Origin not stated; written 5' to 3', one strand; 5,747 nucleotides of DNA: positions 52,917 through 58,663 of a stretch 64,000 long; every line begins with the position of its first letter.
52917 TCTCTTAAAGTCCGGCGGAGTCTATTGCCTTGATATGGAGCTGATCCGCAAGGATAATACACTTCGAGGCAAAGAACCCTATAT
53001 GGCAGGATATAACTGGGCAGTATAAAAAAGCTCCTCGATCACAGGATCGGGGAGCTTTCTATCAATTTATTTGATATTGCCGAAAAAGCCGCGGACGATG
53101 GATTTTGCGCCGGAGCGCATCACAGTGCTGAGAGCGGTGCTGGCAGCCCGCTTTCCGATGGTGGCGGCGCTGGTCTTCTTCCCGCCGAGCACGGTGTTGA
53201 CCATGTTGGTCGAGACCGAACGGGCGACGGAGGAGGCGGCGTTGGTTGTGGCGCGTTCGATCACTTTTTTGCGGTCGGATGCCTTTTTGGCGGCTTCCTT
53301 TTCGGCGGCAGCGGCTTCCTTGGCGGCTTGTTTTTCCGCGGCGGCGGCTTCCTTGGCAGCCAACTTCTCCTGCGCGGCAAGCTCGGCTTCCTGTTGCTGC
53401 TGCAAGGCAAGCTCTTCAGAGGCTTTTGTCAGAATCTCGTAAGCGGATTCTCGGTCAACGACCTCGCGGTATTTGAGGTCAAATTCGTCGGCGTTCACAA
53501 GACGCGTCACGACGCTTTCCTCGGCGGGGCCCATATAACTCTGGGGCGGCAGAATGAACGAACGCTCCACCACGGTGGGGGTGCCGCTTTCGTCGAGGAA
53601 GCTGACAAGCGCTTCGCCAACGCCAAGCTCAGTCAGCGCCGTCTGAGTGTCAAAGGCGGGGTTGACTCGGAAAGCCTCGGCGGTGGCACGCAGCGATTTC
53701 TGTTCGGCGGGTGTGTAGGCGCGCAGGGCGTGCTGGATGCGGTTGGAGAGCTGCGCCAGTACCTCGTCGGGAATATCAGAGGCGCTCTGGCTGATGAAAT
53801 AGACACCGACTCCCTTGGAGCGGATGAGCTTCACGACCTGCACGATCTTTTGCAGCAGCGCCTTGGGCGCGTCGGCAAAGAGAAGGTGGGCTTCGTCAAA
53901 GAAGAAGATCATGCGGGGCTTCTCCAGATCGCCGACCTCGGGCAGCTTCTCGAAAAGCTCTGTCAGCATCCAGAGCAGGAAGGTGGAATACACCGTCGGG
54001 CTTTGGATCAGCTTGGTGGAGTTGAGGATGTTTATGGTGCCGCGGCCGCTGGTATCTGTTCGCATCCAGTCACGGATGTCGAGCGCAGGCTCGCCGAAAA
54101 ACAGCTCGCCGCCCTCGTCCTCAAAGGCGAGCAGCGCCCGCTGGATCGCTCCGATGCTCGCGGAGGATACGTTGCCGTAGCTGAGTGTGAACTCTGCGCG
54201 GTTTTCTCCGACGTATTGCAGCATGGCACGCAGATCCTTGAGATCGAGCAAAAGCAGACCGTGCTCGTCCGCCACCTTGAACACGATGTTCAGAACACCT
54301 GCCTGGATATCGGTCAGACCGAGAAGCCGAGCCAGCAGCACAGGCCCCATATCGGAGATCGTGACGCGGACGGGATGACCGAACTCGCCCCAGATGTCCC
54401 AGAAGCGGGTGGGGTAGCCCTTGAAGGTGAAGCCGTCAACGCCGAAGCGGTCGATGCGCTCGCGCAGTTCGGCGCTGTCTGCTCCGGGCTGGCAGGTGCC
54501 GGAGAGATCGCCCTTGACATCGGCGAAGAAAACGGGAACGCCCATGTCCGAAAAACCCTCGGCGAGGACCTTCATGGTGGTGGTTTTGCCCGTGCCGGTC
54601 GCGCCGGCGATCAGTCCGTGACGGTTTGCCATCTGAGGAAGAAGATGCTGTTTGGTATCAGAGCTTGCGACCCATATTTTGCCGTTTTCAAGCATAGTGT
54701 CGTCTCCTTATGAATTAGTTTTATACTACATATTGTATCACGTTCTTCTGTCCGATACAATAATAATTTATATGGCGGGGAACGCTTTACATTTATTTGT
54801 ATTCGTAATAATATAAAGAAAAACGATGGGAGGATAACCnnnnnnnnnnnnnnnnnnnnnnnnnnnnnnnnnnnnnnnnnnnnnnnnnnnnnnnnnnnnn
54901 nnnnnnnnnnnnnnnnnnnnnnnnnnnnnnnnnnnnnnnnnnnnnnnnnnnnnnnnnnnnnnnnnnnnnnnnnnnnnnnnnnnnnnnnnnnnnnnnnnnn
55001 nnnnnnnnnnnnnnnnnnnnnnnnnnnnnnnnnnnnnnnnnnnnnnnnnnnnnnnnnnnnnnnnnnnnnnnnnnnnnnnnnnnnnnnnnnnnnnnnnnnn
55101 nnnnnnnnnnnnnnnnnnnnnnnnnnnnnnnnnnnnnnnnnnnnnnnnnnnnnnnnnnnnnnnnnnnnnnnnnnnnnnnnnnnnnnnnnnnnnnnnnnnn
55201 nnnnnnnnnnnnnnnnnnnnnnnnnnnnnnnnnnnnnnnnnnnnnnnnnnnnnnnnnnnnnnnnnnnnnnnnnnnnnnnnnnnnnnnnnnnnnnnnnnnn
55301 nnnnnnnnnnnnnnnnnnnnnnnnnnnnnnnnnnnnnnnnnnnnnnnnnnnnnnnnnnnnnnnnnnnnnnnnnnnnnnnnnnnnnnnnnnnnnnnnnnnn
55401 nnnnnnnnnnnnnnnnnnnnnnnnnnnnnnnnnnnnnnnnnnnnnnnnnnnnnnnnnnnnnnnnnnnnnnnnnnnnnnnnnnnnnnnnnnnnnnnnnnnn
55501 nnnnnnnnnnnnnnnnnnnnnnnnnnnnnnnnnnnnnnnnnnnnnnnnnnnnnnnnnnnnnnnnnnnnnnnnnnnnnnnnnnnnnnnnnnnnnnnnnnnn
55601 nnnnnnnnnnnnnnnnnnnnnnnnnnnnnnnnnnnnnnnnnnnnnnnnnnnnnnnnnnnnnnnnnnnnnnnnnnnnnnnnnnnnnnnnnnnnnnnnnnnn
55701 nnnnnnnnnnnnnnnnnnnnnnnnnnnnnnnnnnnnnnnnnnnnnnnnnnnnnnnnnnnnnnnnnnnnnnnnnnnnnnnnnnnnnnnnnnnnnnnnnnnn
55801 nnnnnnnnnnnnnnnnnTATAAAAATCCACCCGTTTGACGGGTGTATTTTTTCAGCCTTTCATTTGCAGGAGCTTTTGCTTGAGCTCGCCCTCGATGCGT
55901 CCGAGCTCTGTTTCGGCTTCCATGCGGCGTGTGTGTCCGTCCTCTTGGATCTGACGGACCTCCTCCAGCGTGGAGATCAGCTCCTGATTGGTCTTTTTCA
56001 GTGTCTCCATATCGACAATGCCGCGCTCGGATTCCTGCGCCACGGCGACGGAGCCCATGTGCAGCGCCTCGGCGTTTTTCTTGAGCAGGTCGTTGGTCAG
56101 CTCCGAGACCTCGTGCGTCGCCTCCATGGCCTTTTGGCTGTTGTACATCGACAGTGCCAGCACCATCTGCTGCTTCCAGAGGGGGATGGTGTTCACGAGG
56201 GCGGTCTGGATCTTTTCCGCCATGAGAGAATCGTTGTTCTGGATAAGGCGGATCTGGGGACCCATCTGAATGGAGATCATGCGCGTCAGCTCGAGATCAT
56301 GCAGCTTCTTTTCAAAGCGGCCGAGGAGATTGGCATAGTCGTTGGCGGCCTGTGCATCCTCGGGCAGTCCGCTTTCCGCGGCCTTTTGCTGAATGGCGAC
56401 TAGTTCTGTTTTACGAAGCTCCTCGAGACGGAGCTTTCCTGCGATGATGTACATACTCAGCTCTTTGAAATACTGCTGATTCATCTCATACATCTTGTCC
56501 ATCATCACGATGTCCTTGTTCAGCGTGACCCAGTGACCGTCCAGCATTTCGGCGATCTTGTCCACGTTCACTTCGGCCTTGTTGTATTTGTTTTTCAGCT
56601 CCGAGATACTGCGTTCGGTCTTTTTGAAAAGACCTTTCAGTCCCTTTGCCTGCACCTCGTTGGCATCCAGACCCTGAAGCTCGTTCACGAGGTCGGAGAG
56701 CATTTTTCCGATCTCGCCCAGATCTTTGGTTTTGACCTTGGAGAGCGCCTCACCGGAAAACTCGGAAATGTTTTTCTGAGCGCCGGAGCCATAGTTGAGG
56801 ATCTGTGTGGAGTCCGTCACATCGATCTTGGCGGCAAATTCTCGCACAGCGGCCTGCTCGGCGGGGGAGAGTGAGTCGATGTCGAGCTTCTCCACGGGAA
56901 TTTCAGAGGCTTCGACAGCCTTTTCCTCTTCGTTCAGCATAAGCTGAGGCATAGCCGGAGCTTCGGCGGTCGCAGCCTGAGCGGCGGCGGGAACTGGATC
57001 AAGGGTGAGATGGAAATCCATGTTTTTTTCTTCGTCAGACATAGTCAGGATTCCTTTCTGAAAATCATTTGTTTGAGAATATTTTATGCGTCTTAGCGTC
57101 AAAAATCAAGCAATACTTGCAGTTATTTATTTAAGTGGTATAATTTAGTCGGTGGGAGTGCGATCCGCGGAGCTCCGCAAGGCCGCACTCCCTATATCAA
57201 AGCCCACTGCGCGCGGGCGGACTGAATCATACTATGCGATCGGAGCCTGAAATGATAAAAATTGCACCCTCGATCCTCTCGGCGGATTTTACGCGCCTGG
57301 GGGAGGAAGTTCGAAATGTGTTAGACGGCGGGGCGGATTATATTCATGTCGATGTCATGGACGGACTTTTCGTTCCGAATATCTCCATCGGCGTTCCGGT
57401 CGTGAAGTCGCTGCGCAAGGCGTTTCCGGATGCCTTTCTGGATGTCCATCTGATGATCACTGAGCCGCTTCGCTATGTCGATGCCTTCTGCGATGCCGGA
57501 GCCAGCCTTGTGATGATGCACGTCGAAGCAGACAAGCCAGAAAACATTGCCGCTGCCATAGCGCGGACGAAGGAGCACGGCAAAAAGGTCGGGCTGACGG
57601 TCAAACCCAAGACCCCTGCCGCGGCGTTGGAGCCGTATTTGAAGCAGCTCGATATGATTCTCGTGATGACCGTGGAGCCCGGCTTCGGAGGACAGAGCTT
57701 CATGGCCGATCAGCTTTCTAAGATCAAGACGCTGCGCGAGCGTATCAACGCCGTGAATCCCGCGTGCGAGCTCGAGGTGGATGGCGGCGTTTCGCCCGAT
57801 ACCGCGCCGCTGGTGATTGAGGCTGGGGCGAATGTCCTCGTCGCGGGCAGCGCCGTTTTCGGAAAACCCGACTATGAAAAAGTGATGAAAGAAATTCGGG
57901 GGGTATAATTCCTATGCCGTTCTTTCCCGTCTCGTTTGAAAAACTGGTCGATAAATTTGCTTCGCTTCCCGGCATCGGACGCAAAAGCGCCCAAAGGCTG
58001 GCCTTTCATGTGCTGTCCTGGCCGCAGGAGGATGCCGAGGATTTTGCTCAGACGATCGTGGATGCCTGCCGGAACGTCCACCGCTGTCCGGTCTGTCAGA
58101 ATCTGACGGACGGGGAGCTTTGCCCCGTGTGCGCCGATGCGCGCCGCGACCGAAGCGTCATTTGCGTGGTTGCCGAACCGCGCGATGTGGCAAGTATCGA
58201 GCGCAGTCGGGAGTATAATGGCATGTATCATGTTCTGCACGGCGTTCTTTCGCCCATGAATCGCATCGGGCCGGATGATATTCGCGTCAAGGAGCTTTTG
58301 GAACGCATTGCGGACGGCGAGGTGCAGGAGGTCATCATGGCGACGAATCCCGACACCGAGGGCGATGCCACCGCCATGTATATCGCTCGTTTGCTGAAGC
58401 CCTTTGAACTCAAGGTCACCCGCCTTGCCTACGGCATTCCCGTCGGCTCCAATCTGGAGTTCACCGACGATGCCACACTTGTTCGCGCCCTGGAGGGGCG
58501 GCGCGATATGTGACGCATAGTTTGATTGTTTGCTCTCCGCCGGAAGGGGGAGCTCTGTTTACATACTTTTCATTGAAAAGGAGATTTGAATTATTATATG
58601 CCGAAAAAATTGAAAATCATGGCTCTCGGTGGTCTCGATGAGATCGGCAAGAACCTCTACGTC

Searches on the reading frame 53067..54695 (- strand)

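Call 45: search_protein_families(library=pfam, max_evalue=0.00001, proteins=[window:53067-54695:-])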
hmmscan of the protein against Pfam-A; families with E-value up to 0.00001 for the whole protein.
window:53067-54695:- (542 aa): 2 families
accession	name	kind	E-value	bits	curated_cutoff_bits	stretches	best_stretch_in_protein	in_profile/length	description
PF05872.18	HerA_C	-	2.8e-210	699.7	22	1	11-505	8-496/502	Helicase HerA-like C-terminal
PF01935.23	DUF87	-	1.6e-08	35.3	23.2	1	21-202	20-177/220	Helicase HerA, central domain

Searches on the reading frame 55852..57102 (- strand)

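Call 45: search_protein_families(library=pfam, max_evalue=0.00001, proteins=[window:55852-57102:-])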
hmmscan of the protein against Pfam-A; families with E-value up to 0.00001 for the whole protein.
window:55852-57102:- (416 aa): 1 family
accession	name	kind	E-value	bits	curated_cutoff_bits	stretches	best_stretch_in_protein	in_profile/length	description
PF05816.16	TelA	-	6.9e-120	400.5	30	1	86-412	1-331/332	Toxic anion resistance protein (TelA)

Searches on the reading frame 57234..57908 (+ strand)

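Call 45: search_protein_families(library=pfam, max_evalue=0.00001, proteins=[window:57234-57908:+])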
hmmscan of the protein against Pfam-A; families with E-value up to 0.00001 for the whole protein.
window:57234-57908:+ (224 aa): 1 family
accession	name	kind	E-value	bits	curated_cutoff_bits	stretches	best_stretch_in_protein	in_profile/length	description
PF00834.25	Ribul_P_3_epim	-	2.6e-73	246.1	21.1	1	9-209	1-198/198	Ribulose-phosphate 3 epimerase family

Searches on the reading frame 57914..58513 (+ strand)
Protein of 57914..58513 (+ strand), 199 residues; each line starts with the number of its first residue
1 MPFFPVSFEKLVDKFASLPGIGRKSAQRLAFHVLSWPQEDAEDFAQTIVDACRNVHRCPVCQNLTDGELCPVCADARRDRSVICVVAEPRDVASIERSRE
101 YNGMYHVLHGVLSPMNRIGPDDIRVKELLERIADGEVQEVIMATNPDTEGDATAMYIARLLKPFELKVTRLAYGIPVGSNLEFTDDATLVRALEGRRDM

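Call 45: search_protein_families(library=pfam, max_evalue=0.00001, proteins=[window:57914-58513:+])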
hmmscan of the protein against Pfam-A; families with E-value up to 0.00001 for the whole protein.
window:57914-58513:+ (199 aa): 5 families
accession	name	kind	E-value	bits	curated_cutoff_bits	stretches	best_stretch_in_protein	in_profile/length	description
PF13662.12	Toprim_4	-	5e-25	88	25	1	81-172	1-85/85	Toprim domain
PF21176.3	RecR_HhH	-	1.8e-16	60.1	27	1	9-51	2-44/45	RecR, helix-hairpin-helix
PF01751.28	Toprim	-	5.9e-14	52.5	23.1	1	82-169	1-94/96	Toprim domain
PF21175.2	RecR_C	-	1.1e-10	41.1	22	1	174-197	1-24/24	RecR, C-terminal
PF02132.21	RecR_ZnF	-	2.5e-09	37.1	22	1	55-75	1-21/21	RecR, Cys4-zinc finger domain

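Call 91: list_cluster_members(proteins=[window:57914-58510:+, window:57234-57905:+, window:5123-5851:+, window:58586-60256:+, window:52291-53022:+, window:5851-6432:+, window:2262-2981:+, window:10662-11201:+])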
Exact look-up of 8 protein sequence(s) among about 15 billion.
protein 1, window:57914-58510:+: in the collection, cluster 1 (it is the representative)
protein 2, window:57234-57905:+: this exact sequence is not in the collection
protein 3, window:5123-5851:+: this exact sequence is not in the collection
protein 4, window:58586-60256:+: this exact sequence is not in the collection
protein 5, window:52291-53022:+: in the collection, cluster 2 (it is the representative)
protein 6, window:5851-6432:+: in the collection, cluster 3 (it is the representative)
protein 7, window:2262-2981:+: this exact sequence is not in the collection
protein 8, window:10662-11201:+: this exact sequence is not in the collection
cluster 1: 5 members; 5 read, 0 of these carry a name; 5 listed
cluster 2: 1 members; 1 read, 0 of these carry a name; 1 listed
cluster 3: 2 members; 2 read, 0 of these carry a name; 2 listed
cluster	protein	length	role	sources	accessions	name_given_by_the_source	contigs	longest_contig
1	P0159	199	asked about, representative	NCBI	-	-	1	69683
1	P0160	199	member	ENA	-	-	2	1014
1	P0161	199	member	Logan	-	-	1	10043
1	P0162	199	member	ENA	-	-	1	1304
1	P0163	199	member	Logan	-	-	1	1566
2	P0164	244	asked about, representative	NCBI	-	-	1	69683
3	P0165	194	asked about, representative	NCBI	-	-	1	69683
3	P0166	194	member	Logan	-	-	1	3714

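Call 93: find_encoding_contigs(protein=P0164, flank=10000, max_places=3)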
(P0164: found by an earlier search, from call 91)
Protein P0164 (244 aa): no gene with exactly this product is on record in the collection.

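Call 94: find_encoding_contigs(protein=P0159, flank=3000, max_places=3)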
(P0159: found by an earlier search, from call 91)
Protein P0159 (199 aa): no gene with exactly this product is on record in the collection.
